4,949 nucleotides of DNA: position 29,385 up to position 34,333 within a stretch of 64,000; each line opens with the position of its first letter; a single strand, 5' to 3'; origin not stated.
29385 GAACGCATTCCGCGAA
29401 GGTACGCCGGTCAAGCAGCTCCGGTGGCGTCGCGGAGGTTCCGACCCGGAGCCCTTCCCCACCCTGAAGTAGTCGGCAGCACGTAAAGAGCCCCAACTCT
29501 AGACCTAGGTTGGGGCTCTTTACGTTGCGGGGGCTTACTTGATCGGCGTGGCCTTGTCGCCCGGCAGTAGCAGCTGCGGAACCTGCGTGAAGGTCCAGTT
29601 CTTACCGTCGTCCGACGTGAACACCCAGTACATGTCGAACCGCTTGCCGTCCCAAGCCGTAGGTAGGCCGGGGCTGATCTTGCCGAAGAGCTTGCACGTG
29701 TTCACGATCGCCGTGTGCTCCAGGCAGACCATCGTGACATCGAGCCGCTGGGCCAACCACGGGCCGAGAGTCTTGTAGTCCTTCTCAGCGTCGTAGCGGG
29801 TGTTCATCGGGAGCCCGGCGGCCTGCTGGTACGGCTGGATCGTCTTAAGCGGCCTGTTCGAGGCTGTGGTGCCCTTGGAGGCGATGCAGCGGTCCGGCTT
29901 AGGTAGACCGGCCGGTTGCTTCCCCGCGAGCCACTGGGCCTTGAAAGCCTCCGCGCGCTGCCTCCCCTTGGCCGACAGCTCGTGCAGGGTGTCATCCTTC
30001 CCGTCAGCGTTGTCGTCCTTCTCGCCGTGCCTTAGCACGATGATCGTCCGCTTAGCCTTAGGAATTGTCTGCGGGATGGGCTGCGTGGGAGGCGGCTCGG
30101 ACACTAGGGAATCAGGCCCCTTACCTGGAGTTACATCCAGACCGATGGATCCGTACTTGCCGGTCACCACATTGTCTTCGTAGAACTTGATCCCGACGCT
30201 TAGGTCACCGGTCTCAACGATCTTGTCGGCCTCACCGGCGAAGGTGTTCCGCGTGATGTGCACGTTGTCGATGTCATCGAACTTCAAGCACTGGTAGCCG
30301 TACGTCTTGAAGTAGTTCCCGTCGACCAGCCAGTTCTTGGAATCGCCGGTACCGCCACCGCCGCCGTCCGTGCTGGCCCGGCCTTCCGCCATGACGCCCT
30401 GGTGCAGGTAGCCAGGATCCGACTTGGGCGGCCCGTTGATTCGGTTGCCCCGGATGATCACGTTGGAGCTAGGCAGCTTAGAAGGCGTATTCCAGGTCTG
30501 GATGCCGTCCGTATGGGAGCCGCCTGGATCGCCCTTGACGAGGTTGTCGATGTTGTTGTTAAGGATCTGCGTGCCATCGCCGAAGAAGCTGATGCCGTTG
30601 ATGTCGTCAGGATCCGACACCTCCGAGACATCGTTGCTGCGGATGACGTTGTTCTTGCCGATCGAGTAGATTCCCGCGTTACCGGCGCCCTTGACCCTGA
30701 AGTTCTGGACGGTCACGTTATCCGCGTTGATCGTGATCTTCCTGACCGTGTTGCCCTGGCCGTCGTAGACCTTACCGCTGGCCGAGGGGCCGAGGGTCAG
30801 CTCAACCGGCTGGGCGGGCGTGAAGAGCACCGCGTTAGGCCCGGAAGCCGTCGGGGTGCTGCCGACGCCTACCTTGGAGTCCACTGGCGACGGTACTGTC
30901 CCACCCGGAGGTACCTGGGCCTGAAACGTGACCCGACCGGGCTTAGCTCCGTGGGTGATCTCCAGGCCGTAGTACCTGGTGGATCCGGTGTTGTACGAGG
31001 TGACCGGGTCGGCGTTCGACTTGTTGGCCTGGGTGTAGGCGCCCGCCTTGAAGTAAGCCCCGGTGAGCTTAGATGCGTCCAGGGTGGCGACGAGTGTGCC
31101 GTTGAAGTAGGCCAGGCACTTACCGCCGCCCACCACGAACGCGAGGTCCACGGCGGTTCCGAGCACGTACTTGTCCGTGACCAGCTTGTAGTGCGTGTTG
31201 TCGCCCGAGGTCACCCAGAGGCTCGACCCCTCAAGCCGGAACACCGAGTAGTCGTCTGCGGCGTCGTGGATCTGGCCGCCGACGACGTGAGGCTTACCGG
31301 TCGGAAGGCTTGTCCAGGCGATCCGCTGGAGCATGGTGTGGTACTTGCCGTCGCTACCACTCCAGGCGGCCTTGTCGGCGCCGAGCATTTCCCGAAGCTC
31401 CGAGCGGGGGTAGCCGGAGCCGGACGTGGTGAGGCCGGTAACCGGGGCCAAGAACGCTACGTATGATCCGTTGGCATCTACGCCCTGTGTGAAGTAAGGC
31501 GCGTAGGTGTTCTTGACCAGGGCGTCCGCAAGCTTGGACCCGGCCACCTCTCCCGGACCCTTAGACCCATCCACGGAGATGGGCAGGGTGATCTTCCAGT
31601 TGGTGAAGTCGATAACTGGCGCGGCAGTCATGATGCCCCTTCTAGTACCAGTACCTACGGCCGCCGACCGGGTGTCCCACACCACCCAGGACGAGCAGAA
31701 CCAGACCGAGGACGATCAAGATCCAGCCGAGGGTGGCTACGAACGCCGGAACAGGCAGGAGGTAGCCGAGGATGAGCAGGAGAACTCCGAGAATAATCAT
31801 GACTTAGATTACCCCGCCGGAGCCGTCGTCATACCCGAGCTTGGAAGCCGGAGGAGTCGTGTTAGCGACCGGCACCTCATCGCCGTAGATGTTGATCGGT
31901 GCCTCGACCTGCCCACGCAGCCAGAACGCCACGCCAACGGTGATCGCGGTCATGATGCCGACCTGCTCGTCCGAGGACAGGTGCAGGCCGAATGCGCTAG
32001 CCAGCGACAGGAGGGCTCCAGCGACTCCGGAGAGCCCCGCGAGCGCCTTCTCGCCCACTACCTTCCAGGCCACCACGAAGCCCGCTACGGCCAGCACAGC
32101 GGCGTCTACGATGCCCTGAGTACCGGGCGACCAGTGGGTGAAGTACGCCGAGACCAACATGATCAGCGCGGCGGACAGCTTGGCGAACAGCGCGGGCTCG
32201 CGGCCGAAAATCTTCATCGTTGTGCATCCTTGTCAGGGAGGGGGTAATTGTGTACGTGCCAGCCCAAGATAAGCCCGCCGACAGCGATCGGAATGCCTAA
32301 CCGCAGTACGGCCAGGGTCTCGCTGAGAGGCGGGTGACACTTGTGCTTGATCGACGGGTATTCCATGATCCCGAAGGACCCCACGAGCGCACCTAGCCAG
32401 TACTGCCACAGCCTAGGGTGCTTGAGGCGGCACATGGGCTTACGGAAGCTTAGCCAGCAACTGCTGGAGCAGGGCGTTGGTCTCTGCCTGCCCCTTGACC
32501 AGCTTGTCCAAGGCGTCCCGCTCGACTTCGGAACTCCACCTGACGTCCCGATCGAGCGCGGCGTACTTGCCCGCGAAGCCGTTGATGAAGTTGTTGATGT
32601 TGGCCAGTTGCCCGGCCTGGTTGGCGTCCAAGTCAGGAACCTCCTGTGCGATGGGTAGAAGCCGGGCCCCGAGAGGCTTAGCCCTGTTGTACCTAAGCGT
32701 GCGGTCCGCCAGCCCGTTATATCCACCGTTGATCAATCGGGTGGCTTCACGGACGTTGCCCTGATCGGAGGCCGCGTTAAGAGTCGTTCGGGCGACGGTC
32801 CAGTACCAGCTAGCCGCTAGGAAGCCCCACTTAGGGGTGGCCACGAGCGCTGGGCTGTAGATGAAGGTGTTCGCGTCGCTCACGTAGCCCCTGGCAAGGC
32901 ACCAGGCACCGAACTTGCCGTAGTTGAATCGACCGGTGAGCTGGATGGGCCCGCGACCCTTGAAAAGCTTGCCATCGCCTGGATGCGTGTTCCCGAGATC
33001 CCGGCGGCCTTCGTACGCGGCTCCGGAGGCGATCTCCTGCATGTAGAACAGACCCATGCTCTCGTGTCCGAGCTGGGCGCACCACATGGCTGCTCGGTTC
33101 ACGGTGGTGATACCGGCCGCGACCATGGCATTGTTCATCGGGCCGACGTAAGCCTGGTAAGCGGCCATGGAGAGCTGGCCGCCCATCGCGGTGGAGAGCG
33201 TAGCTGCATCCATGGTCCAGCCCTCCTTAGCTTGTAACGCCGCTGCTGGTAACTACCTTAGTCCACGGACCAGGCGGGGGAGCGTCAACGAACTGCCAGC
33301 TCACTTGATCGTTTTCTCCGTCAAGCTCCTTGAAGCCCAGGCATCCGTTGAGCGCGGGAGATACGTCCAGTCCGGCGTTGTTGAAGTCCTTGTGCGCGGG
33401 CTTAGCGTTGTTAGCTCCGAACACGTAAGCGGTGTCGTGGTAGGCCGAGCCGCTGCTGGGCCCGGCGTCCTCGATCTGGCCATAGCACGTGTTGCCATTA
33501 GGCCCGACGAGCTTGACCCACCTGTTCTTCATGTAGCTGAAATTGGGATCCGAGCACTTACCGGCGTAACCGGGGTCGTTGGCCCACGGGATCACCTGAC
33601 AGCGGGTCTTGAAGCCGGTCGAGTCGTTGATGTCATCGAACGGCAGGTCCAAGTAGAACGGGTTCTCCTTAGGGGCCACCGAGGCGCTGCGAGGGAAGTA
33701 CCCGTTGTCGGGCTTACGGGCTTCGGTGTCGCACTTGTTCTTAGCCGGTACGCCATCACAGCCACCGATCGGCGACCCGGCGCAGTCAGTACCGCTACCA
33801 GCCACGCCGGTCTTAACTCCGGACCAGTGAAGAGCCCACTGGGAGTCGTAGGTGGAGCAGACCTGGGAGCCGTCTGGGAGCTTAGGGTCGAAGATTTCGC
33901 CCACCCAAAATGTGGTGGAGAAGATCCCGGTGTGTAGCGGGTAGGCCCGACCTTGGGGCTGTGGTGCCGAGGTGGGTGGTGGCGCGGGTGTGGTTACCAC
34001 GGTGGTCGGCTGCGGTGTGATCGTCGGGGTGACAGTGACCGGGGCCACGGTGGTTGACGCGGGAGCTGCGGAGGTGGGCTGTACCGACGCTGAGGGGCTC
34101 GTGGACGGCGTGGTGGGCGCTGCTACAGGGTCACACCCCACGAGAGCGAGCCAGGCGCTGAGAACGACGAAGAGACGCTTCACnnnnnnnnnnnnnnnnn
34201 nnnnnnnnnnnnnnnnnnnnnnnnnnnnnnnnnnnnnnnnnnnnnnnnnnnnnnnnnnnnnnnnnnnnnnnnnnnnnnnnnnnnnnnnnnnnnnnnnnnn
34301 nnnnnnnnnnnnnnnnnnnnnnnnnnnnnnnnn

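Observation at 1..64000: Sense-strand over-representation of the pentamer CTAAG, created in all three reading frames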

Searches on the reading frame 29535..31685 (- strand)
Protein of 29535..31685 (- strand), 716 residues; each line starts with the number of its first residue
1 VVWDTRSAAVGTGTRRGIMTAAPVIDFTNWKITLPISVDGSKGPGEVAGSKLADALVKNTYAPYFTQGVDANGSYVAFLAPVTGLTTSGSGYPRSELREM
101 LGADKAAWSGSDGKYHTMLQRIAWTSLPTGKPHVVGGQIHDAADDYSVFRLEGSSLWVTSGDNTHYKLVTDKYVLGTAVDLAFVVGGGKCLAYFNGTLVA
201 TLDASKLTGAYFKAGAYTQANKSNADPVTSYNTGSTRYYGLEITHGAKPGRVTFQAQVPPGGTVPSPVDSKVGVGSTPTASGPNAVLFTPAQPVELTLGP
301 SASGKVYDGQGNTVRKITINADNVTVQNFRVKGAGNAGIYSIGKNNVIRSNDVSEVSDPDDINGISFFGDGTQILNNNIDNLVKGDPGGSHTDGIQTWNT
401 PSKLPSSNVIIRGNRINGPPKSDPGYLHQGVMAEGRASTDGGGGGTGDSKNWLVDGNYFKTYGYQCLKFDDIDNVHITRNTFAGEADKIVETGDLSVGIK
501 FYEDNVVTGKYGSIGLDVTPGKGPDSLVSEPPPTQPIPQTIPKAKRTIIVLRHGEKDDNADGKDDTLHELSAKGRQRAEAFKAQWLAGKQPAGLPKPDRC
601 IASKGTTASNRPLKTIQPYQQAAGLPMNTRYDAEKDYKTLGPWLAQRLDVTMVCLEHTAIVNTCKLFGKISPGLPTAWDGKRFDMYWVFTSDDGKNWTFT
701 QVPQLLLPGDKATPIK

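Call 6: search_protein_families(library=pfam, proteins=[window:29535-31685:-])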
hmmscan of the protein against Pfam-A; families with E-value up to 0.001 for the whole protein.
window:29535-31685:- (716 aa): 2 families
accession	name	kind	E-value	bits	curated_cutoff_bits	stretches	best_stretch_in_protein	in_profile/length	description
PF08787.18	Alginate_lyase2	-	1.8e-31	110.1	29.7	1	25-245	1-225/225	Alginate lyase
PF13229.12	Beta_helix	-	0.00046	20.3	25.9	0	319-486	5-138/158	Right handed beta helix region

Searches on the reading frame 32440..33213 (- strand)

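Call 29: search_protein_families(library=pfam, proteins=[window:32440-33213:-], max_evalue=0.01)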
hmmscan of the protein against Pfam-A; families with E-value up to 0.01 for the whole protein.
window:32440-33213:- (257 aa): 1 family
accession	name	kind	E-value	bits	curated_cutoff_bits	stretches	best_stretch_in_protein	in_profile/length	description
PF00182.24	Glyco_hydro_19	-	4.7e-06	27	25.5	1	45-143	70-159/232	Chitinase class I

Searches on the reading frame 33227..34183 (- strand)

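Call 29: search_protein_families(library=pfam, proteins=[window:33227-34183:-], max_evalue=0.01)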
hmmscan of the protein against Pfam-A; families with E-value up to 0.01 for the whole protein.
window:33227-34183:- (318 aa): 0 families

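Call 42: search_protein_families(library=phrogs, proteins=[window:33227-34183:-], max_evalue=0.001)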
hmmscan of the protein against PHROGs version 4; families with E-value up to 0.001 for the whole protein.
window:33227-34183:- (318 aa): 0 families

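Call 44: search_protein_families(library=ncbifam, proteins=[window:33227-34183:-], max_evalue=0.1)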
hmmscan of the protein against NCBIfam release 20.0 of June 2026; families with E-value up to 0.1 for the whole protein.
window:33227-34183:- (318 aa): 1 family
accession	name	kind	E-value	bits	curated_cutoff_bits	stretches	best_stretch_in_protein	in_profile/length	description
NF038215.1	acineto_lipo_PV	hypoth_equivalog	0.056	13.2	33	0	5-29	7-30/55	NF038215 family lipoprotein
